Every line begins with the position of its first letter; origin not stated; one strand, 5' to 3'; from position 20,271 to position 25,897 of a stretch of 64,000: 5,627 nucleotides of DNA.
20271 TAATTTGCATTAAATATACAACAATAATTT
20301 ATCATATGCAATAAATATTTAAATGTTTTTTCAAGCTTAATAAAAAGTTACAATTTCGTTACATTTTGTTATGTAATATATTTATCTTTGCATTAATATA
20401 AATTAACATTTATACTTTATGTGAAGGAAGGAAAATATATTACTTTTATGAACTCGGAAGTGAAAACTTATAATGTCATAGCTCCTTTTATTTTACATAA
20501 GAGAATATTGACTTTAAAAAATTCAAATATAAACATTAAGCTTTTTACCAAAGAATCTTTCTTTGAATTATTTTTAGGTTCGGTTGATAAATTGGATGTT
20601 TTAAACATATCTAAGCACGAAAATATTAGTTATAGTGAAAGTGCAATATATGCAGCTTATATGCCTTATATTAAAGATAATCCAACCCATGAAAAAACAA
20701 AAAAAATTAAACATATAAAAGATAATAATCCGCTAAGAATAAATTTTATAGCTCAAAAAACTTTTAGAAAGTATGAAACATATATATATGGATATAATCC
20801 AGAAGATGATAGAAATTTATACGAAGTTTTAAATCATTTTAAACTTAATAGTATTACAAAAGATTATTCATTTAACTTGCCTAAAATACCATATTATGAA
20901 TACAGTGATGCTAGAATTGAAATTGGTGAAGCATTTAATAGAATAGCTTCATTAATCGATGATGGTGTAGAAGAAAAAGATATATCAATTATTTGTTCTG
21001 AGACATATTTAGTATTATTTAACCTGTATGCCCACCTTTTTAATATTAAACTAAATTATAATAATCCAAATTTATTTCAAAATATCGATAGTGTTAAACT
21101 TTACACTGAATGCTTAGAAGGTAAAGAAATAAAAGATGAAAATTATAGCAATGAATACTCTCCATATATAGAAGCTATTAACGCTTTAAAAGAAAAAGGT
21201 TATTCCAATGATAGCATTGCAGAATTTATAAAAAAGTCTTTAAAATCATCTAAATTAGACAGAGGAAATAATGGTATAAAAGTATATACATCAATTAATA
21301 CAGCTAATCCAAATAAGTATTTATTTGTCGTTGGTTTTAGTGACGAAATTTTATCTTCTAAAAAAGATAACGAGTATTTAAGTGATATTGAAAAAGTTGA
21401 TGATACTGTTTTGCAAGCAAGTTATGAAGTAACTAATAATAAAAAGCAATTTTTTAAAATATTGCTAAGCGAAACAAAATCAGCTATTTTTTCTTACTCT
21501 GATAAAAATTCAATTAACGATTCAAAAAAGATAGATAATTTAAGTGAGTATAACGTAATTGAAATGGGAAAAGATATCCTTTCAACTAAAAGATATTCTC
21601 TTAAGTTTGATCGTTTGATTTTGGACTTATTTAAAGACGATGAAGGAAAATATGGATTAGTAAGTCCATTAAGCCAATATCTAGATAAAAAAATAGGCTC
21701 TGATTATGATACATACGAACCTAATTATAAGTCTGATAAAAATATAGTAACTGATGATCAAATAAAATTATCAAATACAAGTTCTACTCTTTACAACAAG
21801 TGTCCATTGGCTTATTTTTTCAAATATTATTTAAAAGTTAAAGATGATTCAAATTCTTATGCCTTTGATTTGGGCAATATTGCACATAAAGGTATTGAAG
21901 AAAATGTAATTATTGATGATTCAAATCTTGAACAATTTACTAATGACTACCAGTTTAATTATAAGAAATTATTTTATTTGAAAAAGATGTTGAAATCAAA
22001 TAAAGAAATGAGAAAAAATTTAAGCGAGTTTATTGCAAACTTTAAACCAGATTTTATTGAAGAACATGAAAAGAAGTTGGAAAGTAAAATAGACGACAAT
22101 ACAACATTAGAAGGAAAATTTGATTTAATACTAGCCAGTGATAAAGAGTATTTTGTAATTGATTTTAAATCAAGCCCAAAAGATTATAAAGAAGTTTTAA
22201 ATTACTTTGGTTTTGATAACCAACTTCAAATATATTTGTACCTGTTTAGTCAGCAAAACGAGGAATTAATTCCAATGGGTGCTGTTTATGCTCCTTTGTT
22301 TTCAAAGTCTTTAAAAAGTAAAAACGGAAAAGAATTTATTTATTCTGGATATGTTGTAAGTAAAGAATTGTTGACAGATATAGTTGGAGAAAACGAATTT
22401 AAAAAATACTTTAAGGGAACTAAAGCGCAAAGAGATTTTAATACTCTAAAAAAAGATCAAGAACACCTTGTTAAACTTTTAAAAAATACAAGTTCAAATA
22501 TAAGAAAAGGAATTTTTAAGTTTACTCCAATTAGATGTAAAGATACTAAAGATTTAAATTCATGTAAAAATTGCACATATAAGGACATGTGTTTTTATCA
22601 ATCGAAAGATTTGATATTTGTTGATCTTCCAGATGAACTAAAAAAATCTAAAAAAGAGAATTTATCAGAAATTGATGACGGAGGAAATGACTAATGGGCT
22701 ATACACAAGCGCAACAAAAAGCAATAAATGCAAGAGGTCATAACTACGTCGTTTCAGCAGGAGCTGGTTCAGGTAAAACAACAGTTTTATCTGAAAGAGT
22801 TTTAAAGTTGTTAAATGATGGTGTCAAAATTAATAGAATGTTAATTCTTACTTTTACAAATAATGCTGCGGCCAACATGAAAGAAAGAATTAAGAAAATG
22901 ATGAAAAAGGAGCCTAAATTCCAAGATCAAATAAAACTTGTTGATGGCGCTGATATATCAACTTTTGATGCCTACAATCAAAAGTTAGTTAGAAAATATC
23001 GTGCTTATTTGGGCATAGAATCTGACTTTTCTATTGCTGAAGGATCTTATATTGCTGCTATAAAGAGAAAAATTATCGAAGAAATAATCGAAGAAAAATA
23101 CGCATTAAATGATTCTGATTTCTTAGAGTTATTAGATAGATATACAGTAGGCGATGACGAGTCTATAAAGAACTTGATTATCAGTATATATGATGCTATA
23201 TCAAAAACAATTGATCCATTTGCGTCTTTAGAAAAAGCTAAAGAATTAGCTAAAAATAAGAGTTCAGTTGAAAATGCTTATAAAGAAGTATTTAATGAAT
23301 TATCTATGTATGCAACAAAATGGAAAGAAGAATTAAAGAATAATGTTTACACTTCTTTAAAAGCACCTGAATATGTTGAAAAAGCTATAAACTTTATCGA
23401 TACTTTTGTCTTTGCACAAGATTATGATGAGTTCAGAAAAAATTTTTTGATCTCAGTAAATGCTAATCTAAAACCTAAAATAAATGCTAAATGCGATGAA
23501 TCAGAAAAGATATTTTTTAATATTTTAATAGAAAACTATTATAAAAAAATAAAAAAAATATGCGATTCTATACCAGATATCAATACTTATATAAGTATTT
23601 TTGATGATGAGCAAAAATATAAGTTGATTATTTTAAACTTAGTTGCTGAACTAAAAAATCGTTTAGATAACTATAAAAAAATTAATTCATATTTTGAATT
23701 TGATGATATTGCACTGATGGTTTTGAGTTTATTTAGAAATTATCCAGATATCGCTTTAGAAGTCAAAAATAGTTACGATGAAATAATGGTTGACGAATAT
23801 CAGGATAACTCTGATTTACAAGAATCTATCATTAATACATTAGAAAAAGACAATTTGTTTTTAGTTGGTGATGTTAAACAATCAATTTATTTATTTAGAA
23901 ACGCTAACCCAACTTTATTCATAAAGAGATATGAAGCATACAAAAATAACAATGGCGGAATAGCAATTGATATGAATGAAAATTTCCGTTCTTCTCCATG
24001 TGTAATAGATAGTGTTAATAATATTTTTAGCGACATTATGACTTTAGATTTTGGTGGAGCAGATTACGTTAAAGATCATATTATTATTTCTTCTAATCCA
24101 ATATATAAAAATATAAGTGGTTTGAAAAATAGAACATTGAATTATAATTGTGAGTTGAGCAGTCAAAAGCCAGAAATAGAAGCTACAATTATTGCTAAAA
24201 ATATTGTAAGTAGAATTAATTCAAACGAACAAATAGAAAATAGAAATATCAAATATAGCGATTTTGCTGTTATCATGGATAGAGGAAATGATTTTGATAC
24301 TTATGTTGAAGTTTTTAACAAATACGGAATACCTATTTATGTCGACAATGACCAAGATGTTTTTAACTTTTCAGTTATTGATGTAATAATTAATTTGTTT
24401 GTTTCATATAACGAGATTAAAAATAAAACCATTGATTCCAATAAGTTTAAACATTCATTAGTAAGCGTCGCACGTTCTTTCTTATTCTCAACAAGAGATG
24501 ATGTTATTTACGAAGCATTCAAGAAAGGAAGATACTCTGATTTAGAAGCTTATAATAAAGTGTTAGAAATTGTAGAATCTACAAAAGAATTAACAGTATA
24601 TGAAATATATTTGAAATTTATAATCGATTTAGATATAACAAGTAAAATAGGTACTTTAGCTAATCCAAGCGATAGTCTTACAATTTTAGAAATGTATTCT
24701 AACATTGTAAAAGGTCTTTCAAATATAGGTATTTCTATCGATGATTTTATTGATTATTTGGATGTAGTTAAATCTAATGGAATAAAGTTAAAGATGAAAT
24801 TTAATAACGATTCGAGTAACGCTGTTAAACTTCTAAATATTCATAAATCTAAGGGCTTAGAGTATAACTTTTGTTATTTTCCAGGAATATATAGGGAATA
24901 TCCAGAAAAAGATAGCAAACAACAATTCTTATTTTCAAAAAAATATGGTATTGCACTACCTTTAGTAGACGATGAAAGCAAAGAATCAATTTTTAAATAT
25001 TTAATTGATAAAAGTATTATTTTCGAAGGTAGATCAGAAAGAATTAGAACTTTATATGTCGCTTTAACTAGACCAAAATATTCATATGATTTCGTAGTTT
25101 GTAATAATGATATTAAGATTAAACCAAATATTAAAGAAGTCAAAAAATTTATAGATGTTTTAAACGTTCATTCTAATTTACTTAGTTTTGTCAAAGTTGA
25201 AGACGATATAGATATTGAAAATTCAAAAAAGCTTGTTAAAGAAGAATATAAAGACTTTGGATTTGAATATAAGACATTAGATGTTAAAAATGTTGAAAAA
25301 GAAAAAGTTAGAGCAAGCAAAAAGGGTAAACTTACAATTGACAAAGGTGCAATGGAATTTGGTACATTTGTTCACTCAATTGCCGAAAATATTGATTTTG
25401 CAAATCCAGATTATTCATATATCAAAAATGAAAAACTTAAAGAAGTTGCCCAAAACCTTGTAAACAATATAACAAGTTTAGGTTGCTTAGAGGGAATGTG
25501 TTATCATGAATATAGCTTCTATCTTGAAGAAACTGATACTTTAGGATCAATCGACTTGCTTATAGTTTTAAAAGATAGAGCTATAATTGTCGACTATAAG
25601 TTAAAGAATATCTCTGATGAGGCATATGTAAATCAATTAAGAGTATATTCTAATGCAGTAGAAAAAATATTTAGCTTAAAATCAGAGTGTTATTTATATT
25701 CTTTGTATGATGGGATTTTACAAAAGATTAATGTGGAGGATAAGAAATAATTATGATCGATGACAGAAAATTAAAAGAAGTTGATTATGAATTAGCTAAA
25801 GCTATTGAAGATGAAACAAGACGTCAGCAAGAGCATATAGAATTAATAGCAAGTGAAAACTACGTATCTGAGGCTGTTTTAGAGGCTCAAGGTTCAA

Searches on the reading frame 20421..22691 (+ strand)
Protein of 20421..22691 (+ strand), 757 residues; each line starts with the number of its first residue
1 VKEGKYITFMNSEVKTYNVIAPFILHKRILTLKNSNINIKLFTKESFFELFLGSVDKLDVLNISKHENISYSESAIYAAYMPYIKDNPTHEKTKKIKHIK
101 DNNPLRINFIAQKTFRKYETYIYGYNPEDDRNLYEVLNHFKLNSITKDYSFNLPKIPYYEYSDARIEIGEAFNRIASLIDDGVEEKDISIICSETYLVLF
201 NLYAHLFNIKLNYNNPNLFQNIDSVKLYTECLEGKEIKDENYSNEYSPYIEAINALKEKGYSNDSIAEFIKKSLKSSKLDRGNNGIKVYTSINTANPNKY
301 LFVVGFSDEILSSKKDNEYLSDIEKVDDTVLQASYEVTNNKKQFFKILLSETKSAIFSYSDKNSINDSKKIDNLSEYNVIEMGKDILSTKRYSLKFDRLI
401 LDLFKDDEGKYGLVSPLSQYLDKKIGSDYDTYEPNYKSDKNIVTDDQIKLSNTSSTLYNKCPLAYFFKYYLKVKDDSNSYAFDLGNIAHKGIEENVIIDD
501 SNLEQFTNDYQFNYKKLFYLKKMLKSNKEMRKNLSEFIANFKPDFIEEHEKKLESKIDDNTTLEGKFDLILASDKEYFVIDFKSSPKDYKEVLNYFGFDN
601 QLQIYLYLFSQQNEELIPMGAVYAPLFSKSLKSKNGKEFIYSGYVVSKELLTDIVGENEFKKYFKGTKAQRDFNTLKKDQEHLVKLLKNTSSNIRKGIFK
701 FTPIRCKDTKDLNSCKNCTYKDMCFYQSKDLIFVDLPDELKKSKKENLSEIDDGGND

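Call 71: search_protein_families(library=pfam, proteins=[window:20421-22691:+])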
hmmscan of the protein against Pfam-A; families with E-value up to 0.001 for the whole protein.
window:20421-22691:+ (757 aa): 1 family
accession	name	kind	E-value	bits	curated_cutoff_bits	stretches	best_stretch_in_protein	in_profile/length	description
PF12705.13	PDDEXK_1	-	1.2e-21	78.2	22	1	450-724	2-246/247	PD-(D/E)XK nuclease superfamily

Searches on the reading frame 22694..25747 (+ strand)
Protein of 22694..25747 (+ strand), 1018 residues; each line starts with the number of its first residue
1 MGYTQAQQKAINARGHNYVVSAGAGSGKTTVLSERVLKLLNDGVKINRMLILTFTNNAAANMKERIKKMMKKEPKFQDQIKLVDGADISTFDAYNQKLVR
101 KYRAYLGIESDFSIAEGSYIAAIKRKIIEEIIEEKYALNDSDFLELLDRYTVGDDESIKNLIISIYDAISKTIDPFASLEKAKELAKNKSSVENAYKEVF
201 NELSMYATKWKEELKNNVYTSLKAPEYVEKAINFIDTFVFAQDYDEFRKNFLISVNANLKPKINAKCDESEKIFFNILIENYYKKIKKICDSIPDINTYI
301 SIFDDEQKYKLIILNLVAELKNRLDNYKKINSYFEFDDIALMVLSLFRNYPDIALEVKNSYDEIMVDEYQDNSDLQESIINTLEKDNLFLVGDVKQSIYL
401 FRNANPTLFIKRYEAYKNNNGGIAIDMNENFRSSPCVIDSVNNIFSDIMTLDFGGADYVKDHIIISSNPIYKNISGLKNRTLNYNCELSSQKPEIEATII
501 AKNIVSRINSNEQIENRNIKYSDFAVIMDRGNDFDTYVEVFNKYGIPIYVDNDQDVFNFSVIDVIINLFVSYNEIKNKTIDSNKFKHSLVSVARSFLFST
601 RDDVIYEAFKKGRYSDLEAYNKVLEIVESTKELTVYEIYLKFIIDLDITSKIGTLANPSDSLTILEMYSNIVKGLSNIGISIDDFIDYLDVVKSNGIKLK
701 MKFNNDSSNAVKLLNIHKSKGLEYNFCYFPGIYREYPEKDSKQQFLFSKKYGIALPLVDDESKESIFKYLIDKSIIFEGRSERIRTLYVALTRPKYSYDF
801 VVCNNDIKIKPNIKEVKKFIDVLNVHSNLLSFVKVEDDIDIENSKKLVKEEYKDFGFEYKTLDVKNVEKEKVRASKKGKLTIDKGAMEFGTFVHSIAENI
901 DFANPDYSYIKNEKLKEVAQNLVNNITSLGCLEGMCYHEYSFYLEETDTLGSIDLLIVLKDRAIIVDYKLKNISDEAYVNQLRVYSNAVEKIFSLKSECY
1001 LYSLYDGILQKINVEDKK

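Call 71: search_protein_families(library=pfam, proteins=[window:22694-25747:+])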
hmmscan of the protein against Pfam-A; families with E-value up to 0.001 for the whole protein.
window:22694-25747:+ (1018 aa): 6 families
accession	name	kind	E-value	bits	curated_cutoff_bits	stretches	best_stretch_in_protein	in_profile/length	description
PF00580.27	UvrD-helicase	-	2.1e-51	175.7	23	2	4-212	2-189/271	UvrD/REP helicase N-terminal domain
PF13245.12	AAA_19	-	3.6e-18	66.5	25.1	1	7-402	1-134/134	AAA domain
PF00270.35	DEAD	-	1e-05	25.8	26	1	4-74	1-72/167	DEAD/DEAH box helicase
PF01443.25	Viral_helicase1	-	1.8e-05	25.1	21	0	19-84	2-66/228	Viral superfamily 1 RNA helicase core domain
PF13538.12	UvrD_C_2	-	0.00042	20.6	27.4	0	713-733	4-24/52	UvrD-like helicase C-terminal domain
PF04851.21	ResIII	-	0.00056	20.3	22.5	0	9-87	17-92/164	Type III restriction enzyme, res subunit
